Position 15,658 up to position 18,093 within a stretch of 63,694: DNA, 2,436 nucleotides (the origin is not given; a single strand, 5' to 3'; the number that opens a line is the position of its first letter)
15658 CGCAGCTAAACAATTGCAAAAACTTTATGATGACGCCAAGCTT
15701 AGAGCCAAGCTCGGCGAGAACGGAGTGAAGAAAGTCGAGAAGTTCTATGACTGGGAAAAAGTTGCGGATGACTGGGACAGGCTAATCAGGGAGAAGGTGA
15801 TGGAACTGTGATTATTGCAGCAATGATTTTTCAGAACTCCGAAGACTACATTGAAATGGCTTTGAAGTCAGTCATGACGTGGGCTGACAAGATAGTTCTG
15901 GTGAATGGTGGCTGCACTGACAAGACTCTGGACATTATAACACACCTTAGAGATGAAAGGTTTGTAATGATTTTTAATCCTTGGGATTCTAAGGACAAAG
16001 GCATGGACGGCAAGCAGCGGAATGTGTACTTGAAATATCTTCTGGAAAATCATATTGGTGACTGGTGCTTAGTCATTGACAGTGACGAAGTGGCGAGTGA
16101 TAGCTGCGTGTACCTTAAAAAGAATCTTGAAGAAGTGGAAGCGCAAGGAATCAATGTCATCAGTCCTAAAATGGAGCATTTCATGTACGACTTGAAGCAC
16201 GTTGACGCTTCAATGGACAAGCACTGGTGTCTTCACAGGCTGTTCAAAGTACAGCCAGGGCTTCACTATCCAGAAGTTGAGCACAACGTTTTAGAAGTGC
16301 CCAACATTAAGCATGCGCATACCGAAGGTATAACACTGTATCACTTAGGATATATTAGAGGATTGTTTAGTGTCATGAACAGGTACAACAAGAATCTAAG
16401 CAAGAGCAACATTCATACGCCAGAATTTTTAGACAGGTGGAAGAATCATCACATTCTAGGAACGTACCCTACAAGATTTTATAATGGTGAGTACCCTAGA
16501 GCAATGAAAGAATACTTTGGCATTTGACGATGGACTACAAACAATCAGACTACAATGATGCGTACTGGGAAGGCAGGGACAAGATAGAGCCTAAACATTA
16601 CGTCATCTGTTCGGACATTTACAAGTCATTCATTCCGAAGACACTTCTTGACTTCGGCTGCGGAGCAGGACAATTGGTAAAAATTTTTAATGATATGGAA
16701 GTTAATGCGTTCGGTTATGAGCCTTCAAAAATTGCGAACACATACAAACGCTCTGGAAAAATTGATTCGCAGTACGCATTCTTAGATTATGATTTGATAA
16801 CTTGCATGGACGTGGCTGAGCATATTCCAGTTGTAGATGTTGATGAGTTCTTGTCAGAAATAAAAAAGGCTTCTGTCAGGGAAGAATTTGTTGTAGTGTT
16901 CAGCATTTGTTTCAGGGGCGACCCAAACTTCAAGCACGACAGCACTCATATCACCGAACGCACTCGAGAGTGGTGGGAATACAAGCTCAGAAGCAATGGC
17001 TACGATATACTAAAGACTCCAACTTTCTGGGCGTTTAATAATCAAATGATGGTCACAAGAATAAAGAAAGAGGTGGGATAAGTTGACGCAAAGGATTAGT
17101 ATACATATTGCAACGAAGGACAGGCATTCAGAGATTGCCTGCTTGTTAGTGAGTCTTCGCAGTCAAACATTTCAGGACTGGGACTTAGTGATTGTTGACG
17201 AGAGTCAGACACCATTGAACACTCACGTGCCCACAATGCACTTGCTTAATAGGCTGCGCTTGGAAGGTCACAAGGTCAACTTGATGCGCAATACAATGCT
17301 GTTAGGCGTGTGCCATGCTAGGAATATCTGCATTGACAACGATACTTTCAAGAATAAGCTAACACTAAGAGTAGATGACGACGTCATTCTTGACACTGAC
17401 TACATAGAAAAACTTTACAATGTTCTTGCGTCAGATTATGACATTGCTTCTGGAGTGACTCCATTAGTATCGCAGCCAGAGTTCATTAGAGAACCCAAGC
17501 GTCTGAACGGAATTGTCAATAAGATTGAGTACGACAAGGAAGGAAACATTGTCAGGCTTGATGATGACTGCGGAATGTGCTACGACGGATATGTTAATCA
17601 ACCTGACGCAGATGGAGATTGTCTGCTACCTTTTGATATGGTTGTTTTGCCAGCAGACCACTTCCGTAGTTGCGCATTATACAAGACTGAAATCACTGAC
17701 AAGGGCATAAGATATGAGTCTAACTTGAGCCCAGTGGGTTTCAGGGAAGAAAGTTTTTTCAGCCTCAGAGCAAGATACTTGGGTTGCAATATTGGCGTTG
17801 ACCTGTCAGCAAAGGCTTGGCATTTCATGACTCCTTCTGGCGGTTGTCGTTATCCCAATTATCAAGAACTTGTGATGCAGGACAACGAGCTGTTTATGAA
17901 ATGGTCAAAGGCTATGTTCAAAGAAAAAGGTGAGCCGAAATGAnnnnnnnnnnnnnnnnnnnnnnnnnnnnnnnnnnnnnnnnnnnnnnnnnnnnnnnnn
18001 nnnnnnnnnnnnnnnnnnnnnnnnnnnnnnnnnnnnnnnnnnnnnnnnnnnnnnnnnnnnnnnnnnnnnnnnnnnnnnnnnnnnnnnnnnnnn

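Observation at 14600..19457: Six-gene virus-encoded glycosylation island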

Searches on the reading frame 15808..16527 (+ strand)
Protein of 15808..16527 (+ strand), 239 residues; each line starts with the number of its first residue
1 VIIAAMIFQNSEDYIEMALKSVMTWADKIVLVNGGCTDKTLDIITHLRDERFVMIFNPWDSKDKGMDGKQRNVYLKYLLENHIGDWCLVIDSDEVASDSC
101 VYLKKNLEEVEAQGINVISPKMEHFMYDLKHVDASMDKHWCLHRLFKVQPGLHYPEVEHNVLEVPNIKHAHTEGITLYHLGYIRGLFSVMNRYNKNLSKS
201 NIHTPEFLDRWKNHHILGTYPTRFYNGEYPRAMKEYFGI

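Call 3: search_protein_families(library=pfam, proteins=[window:15808-16527:+], max_evalue=0.01)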
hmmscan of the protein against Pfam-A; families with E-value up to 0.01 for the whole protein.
window:15808-16527:+ (239 aa): 2 families
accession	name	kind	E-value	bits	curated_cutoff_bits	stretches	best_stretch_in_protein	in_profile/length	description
PF13704.12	Glyco_tranf_2_4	-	9.9e-08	32.8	27.5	1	10-94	2-82/98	Glycosyl transferase family 2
PF00535.33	Glycos_transf_2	-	6.9e-07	29.8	23.3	1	6-120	4-113/168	Glycosyl transferase family 2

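Call 4: search_protein_families(library=ncbifam, proteins=[window:15808-16527:+], max_evalue=0.01)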
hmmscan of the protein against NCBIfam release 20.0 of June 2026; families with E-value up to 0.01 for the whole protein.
window:15808-16527:+ (239 aa): 1 family
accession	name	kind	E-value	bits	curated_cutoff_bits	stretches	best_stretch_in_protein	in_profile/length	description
TIGR04195.1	S_glycosyl_SunS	equivalog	3.7e-05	22.7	350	1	3-197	60-239/421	SunS family peptide S-glycosyltransferase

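Call 5: search_protein_families(library=phrogs, proteins=[window:15808-16527:+], max_evalue=0.01)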
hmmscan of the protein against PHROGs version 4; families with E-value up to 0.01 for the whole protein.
window:15808-16527:+ (239 aa): 2 families
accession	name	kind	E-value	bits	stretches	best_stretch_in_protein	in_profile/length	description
phrog_13126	-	moron, auxiliary metabolic gene and host takeover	8.4e-08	32.8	1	5-119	6-113/394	beta-1,4-glycosyltransferase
phrog_7009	-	moron, auxiliary metabolic gene and host takeover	1.4e-05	25.8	1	57-161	76-179/242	glycosyltransferase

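Call 71: search_solved_structures(query=window:15808-16527:+, max_evalue=0.1, show_alignments=2)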
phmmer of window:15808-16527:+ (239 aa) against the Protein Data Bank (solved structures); distinct sequences matched with E-value up to 0.1: 1.
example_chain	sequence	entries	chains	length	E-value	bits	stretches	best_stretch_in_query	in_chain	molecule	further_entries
22ao_A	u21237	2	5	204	8.3e-08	35.1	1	2-197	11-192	GmaR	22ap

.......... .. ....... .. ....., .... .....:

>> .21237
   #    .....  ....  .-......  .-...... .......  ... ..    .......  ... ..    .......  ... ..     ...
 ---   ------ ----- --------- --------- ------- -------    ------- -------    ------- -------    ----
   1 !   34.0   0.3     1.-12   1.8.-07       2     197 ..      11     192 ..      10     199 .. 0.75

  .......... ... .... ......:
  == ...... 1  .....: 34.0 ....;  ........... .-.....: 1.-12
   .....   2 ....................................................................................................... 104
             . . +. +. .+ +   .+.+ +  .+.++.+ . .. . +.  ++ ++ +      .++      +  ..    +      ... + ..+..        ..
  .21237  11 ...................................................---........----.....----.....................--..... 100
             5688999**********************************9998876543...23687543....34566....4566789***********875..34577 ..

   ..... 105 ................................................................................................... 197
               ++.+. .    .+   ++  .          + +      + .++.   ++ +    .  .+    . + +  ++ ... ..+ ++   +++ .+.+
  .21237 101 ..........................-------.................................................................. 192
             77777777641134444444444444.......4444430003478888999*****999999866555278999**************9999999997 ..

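Call 84: find_homologous_proteins(query=window:15808-16527:+, max_evalue=0.001)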
Query window:15808-16527:+ (239 aa): 17 proteins with E <= 0.001 among 95 candidates.
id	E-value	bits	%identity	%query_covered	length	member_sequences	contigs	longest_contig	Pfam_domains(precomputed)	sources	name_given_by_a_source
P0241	7.7e-164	561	100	100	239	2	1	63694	PF00535.33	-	-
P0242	2.7e-115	402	71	100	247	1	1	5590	PF00535.33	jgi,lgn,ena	-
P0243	1.6e-112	393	70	100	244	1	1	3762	PF00535.33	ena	-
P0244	7.1e-111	387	67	100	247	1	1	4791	PF00535.33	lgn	-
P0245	3.5e-106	372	66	100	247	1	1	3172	PF00535.33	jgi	-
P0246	5.5e-100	352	63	99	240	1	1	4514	PF00535.33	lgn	-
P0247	1.5e-94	334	59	100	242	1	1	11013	PF00535.33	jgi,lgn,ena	-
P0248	9.3e-94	331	62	99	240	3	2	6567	PF00535.33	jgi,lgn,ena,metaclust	metaclust:\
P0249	5.8e-90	319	58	100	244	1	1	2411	PF00535.33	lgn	-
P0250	1.9e-70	255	51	99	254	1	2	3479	PF00535.33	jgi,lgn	-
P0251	7.4e-47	178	38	98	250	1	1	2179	-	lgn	-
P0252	2.8e-45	173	36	95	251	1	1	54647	-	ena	-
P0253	7.6e-43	165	39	99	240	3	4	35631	-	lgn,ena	-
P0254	6.8e-38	148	40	100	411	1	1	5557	-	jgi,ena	-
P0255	1.2e-37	148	41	96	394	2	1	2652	-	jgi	-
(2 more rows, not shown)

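Call 93: predict_structure(alignment_id=A6)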
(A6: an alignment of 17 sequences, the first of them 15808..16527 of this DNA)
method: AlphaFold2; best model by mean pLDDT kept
length: 239 residues; sequences in the alignment: 17
mean_pLDDT: 93.1   pTM: 0.89
mean pLDDT of the five models: 93.1, 92.8, 92.6, 91.1, 86.2
residues with pLDDT >= 90: 188; 70-90: 49; 50-70: 2; < 50: 0
segments of 3 or more residues with pLDDT < 50: none
pLDDT, mean of each block of 10 residues (from residue 1): 96 94 97 96 97 96 91 98 98 95 92 96 92 91 97 93 96 93 76 86 91 87 93 92
secondary structure, 60 per line:
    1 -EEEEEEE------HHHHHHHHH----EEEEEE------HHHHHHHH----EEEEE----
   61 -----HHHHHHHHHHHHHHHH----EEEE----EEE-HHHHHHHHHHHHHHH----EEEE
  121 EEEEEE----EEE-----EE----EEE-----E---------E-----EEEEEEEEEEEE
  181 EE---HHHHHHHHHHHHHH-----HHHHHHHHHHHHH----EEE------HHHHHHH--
elements in order: E2-8 H15-23 E28-33 H40-47 E52-56 H66-81 E86-89 E94-96 H98-112 E117-126 E131-133 E145-147 E169-182 H186-199 H205-217 E222-224 H231-237

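Call 95: fold_search(model_id=the predicted structure, library=pdb)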
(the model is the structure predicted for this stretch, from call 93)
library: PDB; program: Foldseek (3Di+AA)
matches with E <= 10: 1497; with E <= 0.001: 218
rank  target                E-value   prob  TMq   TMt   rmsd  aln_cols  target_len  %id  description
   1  7msp_B                3.9e-13  1.00  0.68  0.50   3.7       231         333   19  SunS glycosin S-glycosyltransferase (released 2022-04-13)
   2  7msp_A                4.4e-13  1.00  0.69  0.51   3.6       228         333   19  SunS glycosin S-glycosyltransferase (released 2022-04-13)
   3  7msn_B                2.8e-12  1.00  0.65  0.39   4.3       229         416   18  SunS glycosin S-glycosyltransferase (released 2022-04-13)
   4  7msk_A                3.6e-12  1.00  0.67  0.40   4.2       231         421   19  ThuS glycosin S-glycosyltransferase (released 2022-04-13)
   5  7msn_A                4.1e-12  1.00  0.64  0.38   3.0       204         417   19  SunS glycosin S-glycosyltransferase (released 2022-04-13)
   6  7msk_B                6.3e-12  1.00  0.67  0.40   4.2       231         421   19  ThuS glycosin S-glycosyltransferase (released 2022-04-13)
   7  9omn_B                6.1e-09  1.00  0.53  0.47  11.8       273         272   13  WrtF fucosyltransferase - GDP-2-deoxy-2-fluoro-beta-L-fucose (released 2025-10-29)
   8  9omh_A                7.3e-09  1.00  0.51  0.46  11.9       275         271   13  WrtF fucosyltransferase - Apo (released 2025-10-29)
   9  9omm_A                1.1e-08  1.00  0.54  0.51  12.1       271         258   14  WrtF fucosyltransferase - tetrasaccharide product (released 2025-10-29)
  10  9oml_A                1.3e-08  1.00  0.54  0.50  11.7       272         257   14  WrtF fucosyltransferase - acetylated trisaccharide acceptor (released 2025-10-29)
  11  9omk_B                1.8e-08  1.00  0.51  0.48  12.3       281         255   13  WrtF fucosyltransferase - trisaccharide acceptor (released 2025-10-29)
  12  9oml_B                2.4e-08  1.00  0.52  0.46  11.7       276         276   14  WrtF fucosyltransferase - acetylated trisaccharide acceptor (released 2025-10-29)
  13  9omn_A                2.5e-08  1.00  0.51  0.48  11.9       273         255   13  WrtF fucosyltransferase - GDP-2-deoxy-2-fluoro-beta-L-fucose (released 2025-10-29)
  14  9jn3_A                2.7e-08  1.00  0.52  0.43   8.9       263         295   13  Crystal structure of AvpGT in complex with Ara-A (released 2025-01-29)
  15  5hea_A                2.8e-08  1.00  0.52  0.45   8.0       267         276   14  CgT structure in hexamer (released 2016-08-31)
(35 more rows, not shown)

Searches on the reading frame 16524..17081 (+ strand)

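Call 3: search_protein_families(library=pfam, proteins=[window:16524-17081:+], max_evalue=0.01)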
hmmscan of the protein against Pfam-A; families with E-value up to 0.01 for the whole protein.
window:16524-17081:+ (185 aa): 4 families
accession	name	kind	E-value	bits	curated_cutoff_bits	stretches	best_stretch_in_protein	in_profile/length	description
PF13489.12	Methyltransf_23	-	3e-10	40.5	27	1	38-151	23-133/164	Methyltransferase domain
PF08242.18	Methyltransf_12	-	1.8e-05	25.8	30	1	42-115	1-90/98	Methyltransferase domain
PF08241.18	Methyltransf_11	-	0.00025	22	21.2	1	42-115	1-85/95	Methyltransferase domain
PF13649.12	Methyltransf_25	-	0.0015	19.6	27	0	42-115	2-91/97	Methyltransferase domain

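Call 4: search_protein_families(library=ncbifam, proteins=[window:16524-17081:+], max_evalue=0.01)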
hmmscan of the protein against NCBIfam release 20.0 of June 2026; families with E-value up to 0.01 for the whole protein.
window:16524-17081:+ (185 aa): 3 families
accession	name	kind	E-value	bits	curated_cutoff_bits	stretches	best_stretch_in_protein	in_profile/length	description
TIGR02021.1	BchM-ChlM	equivalog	8.9e-05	22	158.9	1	13-125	32-154/218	magnesium protoporphyrin IX methyltransferase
TIGR01983.1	UbiG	equivalog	0.00011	21.6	102.95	1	34-127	46-152/228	bifunctional 2-polyprenyl-6-hydroxyphenol methylase/3-demethylubiquinol 3-O-methyltransferase UbiG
NF045667.1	MTase_DVU1556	equivalog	0.0087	15.5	155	0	40-72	25-58/213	DVU_1556 family methyltransferase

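Call 5: search_protein_families(library=phrogs, proteins=[window:16524-17081:+], max_evalue=0.01)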
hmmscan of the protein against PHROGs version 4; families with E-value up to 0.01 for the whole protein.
window:16524-17081:+ (185 aa): 2 families
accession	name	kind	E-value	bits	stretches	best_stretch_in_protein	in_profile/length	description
phrog_27380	-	other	5e-08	33.8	1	88-165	153-239/285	methyltransferase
phrog_24759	-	other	6e-07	30.4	1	39-159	58-183/204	methyltransferase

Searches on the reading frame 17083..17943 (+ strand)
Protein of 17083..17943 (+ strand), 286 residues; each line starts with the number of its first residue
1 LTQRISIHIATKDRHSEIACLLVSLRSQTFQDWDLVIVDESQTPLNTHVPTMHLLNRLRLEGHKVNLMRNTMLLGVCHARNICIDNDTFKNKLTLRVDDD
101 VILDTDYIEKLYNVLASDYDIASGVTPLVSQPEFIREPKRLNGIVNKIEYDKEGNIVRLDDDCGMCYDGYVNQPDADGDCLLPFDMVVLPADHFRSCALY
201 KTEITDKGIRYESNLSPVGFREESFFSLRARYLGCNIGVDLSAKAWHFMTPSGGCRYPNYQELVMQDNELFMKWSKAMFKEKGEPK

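Call 3: search_protein_families(library=pfam, proteins=[window:17083-17943:+], max_evalue=0.01)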
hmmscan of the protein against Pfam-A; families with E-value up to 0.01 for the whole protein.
window:17083-17943:+ (286 aa): 2 families
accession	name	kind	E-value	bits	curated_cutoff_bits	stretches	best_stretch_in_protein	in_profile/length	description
PF00535.33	Glycos_transf_2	-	3.2e-10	40.6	23.3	1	6-153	1-144/168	Glycosyl transferase family 2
PF11316.14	Rhamno_transf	-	0.0033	17.3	23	1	21-115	47-139/235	Putative rhamnosyl transferase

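Call 4: search_protein_families(library=ncbifam, proteins=[window:17083-17943:+], max_evalue=0.01)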
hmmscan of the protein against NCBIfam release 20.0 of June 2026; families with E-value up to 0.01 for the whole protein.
window:17083-17943:+ (286 aa): 9 families
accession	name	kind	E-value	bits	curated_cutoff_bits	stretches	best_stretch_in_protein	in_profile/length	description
NF038299.1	EPS_HpsN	equivalog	6.1e-11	41.9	425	1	4-121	2-112/317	hormogonium polysaccharide biosynthesis glycosyltransferase HpsN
NF041875.1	EPS_EpsD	equivalog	2.2e-05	24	370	1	5-113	1-102/325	exopolysaccharide biosynthesis glycosyltransferase EpsD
NF047683.1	TeichurnBiosyTuaG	equivalog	9.7e-05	22.1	400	1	5-110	8-106/252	teichuronic acid biosynthesis protein TuaG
TIGR04017.1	WcaA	equivalog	0.00068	19.3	495.75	1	5-100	7-95/279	colanic acid biosynthesis glycosyltransferase WcaA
NF007453.0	PRK10018.1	equivalog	0.0012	18.6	382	1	4-88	7-86/280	colanic acid biosynthesis glycosyltransferase WcaA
NF053739.1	GlytfEpsEBac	equivalog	0.0036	16.3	450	1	22-116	20-108/265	glycosyltransferase EpsE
NF007482.0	PRK10073.1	equivalog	0.0042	16.1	423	1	2-123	5-119/334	glycosyltransferase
NF041394.1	GtaseAglG_Halo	equivalog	0.0073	15.6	440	1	9-124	9-116/304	glucosyl-dolichyl phosphate glucuronosyltransferase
NF050050.1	ProtGlycPglI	equivalog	0.0093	15.4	500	0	4-115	3-108/306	GalNAc(5)-diNAcBac-PP-undecaprenol beta-1,3-glucosyltransferase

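Call 5: search_protein_families(library=phrogs, proteins=[window:17083-17943:+], max_evalue=0.01)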
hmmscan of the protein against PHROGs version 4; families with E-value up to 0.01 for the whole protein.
window:17083-17943:+ (286 aa): 1 family
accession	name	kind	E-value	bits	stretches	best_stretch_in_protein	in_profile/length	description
phrog_2456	-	moron, auxiliary metabolic gene and host takeover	0.0013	19.3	1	1-86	1-72/239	glycosyltransferase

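Call 77: search_solved_structures(query=A4, max_evalue=0.01)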
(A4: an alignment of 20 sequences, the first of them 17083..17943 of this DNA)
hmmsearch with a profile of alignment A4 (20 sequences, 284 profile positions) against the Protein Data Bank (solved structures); distinct sequences matched with E-value up to 0.01: 11.
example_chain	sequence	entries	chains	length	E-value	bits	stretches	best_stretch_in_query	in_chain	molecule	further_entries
5hea_A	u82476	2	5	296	5.4e-08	35.4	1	5-126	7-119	Putative glycosyltransferase (GalT1)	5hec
8vh7_A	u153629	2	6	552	2.5e-07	33.2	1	5-119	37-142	Heparosan synthase B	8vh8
8viw_A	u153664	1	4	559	2.6e-07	33.2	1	5-119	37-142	Heparosan synthase B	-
3l7i_A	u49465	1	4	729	5.8e-06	28.8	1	3-183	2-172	Teichoic acid biosynthesis protein F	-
3l7j_A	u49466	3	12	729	5.8e-06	28.8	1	3-183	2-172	Teichoic acid biosynthesis protein F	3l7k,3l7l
3l7m_A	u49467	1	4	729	5.8e-06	28.8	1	3-183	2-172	Teichoic acid biosynthesis protein F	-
6p61_A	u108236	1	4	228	2e-05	27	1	5-127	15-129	Glycosyltransferase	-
1h7l_A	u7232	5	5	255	8.1e-05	25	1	4-118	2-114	SPORE COAT POLYSACCHARIDE BIOSYNTHESIS PROTEIN SPSA | PROTEIN (SPORE COAT POLYSACCHARIDE BIOSYNTHESIS PROTEIN SPSA)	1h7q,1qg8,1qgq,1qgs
2z87_A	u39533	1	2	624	0.00014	24.2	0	5-56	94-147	Chondroitin synthase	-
2z86_A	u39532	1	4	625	0.00014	24.2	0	5-56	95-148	Chondroitin synthase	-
8uhv_A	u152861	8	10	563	0.0006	22.2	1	34-120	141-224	Glycosyl transferase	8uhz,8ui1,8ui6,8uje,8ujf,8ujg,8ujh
